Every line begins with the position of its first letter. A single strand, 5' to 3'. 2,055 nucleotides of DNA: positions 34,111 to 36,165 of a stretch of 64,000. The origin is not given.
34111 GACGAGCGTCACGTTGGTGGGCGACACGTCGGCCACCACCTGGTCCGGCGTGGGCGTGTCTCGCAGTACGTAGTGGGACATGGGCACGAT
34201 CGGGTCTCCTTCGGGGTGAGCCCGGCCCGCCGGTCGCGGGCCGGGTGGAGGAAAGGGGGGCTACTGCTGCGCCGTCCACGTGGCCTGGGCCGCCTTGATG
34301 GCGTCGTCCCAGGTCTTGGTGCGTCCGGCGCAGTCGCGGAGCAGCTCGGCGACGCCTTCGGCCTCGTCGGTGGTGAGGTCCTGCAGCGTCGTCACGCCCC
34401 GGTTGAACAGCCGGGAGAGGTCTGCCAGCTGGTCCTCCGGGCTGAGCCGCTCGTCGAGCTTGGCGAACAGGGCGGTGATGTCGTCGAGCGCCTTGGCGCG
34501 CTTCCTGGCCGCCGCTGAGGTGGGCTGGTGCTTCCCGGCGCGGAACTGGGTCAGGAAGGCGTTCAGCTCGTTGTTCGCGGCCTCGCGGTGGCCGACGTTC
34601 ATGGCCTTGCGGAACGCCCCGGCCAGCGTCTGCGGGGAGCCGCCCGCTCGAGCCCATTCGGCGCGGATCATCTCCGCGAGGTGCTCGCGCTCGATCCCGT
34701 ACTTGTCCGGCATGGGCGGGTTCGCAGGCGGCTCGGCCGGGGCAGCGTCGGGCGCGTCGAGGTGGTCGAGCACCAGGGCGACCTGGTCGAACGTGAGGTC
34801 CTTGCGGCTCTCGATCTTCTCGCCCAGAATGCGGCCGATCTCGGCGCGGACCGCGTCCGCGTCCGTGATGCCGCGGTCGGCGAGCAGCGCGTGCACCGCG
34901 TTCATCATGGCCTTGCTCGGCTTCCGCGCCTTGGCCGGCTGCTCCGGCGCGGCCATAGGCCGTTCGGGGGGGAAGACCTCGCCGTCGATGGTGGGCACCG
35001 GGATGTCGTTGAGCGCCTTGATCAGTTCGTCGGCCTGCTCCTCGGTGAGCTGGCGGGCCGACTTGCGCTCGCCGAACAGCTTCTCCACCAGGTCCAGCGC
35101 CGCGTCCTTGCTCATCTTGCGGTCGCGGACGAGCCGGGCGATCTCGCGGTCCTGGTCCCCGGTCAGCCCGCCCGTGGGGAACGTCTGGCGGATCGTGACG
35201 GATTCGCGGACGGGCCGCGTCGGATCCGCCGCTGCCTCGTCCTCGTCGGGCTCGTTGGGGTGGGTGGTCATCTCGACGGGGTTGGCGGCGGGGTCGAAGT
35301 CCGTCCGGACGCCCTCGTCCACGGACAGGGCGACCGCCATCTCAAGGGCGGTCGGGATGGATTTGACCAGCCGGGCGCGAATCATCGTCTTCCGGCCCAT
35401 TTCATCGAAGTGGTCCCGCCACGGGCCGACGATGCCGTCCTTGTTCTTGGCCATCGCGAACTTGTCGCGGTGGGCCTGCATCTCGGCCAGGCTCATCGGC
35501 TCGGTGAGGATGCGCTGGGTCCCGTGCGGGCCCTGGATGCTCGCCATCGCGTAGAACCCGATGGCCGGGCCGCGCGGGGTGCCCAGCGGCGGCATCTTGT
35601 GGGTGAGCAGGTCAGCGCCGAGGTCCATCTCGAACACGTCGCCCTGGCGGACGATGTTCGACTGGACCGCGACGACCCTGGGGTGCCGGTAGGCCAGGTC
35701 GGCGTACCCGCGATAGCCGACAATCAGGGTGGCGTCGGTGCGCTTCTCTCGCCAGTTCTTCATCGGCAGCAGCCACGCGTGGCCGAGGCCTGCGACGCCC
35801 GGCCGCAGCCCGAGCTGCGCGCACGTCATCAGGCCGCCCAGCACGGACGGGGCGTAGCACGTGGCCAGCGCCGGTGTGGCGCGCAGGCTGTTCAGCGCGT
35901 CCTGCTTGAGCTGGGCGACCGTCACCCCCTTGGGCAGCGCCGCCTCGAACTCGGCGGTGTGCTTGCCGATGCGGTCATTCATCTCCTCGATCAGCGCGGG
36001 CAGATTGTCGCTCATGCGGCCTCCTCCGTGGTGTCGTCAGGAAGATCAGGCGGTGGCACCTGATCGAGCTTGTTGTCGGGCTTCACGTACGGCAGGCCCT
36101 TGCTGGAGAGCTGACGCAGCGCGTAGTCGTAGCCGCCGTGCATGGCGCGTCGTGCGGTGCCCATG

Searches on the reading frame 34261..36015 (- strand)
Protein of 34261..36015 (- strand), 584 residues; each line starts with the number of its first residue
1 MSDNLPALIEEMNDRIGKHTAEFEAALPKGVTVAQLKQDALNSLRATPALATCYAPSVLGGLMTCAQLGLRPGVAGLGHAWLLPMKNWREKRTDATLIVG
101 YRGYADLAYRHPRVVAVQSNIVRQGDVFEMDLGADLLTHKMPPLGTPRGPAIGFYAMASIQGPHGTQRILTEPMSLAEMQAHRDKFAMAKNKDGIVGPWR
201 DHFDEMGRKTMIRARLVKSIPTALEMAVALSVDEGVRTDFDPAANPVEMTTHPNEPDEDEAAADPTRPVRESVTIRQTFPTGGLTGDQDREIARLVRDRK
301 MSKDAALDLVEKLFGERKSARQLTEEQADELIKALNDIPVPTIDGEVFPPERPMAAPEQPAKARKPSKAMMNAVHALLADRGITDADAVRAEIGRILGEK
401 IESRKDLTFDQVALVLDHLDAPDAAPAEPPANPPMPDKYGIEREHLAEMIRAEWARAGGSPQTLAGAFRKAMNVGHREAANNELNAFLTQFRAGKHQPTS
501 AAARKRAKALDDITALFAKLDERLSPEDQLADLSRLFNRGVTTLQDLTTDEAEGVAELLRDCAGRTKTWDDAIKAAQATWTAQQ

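Call 13: search_protein_families(library=pfam, proteins=[window:34261-36015:-], max_evalue=0.001)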
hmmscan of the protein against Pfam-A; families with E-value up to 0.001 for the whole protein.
window:34261-36015:- (584 aa): 2 families
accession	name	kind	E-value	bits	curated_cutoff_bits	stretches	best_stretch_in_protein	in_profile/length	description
PF03837.19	RecT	-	1.6e-32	113.1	24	1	35-235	2-187/198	RecT family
PF06252.17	GemA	-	4.8e-10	40.8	27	0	470-562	20-116/119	Bacteriophage Mu, GemA protein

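Call 66: find_encoding_contigs(protein=window:34261-36015:-, flank=10000, max_places=1)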
Protein window:34261-36015:- (584 aa): 2 contigs read that carry it; 1 place shown.
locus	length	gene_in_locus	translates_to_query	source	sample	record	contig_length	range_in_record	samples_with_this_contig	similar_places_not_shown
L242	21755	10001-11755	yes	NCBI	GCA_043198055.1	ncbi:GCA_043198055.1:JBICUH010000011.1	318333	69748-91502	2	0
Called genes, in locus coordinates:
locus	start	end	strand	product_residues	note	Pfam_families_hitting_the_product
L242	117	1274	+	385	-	PF13576:Pentapeptide_3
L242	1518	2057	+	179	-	-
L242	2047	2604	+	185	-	PF13392:HNH_3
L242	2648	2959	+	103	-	-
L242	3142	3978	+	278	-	PF01381:HTH_3 (weak), PF13560:HTH_31, PF19054:DUF5753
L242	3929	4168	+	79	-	PF04149:DUF397 (weak)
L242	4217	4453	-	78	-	-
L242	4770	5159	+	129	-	-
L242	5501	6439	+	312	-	PF00196:GerE (weak), PF13384:HTH_23 (weak)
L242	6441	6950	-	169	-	-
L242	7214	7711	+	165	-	PF12728:HTH_17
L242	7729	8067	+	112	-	-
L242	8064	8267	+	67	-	-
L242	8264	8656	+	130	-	-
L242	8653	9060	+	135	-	-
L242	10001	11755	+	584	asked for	PF03837:RecT, PF06252:GemA (faint)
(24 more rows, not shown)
